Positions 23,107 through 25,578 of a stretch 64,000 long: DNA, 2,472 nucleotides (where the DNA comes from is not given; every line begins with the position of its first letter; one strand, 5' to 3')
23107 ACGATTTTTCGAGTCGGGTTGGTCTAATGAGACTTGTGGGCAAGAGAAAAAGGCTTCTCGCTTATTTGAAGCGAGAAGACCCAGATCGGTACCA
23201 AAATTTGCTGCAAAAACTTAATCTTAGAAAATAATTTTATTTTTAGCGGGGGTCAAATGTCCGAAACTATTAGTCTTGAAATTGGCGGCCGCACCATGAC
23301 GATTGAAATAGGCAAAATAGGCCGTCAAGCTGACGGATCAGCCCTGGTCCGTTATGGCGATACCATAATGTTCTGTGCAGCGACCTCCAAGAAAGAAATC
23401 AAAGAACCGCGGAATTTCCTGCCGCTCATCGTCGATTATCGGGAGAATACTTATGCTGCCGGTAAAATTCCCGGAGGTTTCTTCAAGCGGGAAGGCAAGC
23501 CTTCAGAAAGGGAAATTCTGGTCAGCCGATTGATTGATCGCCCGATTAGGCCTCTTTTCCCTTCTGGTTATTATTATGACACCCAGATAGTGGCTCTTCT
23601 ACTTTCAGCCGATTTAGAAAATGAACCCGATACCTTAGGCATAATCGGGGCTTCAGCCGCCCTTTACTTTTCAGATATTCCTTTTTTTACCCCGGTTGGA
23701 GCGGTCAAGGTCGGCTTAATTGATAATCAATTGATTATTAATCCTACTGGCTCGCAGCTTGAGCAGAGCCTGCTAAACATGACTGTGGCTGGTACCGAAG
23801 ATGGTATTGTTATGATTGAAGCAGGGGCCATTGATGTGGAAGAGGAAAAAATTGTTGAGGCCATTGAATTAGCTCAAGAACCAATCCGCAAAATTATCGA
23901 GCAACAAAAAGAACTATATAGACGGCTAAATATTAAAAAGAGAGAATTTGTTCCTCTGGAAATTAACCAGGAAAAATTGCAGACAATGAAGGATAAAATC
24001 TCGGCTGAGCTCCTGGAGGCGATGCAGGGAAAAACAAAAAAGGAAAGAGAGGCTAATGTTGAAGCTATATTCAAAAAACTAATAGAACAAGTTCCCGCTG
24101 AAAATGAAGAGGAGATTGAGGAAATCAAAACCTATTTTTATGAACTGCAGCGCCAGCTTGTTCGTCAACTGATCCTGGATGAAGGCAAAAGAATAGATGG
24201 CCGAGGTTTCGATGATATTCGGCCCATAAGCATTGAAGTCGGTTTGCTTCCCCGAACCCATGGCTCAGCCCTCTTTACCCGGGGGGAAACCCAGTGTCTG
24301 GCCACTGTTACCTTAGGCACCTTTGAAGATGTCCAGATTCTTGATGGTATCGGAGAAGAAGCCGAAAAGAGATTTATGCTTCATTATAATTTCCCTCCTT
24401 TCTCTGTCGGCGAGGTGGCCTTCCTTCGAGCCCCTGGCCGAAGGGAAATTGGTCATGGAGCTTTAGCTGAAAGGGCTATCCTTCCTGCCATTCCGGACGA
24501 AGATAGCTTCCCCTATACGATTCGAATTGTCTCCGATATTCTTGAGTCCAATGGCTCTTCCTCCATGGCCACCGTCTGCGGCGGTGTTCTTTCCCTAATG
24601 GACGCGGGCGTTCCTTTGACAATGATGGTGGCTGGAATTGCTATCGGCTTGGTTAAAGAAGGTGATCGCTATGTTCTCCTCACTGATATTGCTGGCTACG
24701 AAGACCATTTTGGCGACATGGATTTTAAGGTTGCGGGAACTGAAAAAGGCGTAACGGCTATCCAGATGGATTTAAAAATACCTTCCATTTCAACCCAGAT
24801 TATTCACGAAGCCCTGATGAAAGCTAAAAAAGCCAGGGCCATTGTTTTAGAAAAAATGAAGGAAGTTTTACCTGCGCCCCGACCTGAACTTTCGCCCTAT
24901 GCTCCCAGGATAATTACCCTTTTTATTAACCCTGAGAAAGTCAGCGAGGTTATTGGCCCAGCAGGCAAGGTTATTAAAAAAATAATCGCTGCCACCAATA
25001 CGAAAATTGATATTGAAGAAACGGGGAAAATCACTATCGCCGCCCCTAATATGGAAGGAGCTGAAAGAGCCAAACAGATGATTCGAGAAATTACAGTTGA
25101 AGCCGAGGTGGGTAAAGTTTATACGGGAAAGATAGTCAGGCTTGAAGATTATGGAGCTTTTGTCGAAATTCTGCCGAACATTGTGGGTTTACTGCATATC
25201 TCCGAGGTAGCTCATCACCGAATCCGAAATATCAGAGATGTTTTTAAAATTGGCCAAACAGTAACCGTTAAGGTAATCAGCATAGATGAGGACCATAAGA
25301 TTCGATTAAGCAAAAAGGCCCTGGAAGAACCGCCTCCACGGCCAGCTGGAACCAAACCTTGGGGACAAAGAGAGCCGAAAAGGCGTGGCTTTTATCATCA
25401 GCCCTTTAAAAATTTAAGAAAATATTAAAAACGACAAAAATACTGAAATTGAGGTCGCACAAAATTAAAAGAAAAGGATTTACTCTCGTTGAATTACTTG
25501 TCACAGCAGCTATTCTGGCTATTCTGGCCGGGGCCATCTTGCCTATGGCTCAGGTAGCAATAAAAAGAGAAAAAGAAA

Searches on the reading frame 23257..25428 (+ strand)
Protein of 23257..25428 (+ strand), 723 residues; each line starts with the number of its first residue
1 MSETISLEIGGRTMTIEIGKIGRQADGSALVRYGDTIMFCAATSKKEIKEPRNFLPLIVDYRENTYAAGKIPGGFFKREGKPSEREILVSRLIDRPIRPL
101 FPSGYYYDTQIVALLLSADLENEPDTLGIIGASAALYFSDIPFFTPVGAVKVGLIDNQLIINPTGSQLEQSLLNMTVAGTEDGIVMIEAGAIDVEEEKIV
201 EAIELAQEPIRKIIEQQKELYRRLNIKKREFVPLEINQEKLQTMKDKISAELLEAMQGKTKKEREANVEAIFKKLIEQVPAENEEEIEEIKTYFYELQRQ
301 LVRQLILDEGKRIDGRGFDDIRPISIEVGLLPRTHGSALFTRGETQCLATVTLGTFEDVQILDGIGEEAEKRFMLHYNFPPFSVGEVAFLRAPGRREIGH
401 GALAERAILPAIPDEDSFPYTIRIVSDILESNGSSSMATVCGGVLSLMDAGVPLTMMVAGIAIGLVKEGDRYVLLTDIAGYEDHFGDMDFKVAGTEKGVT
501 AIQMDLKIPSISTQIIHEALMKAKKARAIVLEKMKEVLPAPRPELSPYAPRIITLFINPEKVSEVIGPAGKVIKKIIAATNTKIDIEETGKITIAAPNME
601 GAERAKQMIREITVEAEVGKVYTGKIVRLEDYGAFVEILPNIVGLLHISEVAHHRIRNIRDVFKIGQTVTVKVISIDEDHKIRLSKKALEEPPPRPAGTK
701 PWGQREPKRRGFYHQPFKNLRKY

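Call 85: search_protein_families(library=pfam, proteins=[window:23257-25428:+], max_evalue=0.00001)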
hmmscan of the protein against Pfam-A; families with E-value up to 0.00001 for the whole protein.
window:23257-25428:+ (723 aa): 5 families
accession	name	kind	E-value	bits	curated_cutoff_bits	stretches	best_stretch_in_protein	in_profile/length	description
PF01138.27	RNase_PH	-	9e-61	204.5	25.5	2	11-142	2-130/130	3' exoribonuclease family, domain 1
PF03725.20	RNase_PH_C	-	9.3e-22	77.2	20.8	1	145-208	1-66/67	3' exoribonuclease family, domain 2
PF00575.29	S1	-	1e-18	67.9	22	1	616-687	2-74/74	S1 RNA binding domain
PF03726.19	PNPase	-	2.3e-14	54.1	24.6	1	245-316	7-80/81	Polyribonucleotide nucleotidyltransferase, RNA binding domain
PF00013.35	KH_1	-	1.4e-09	38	21.5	1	553-611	2-66/66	KH domain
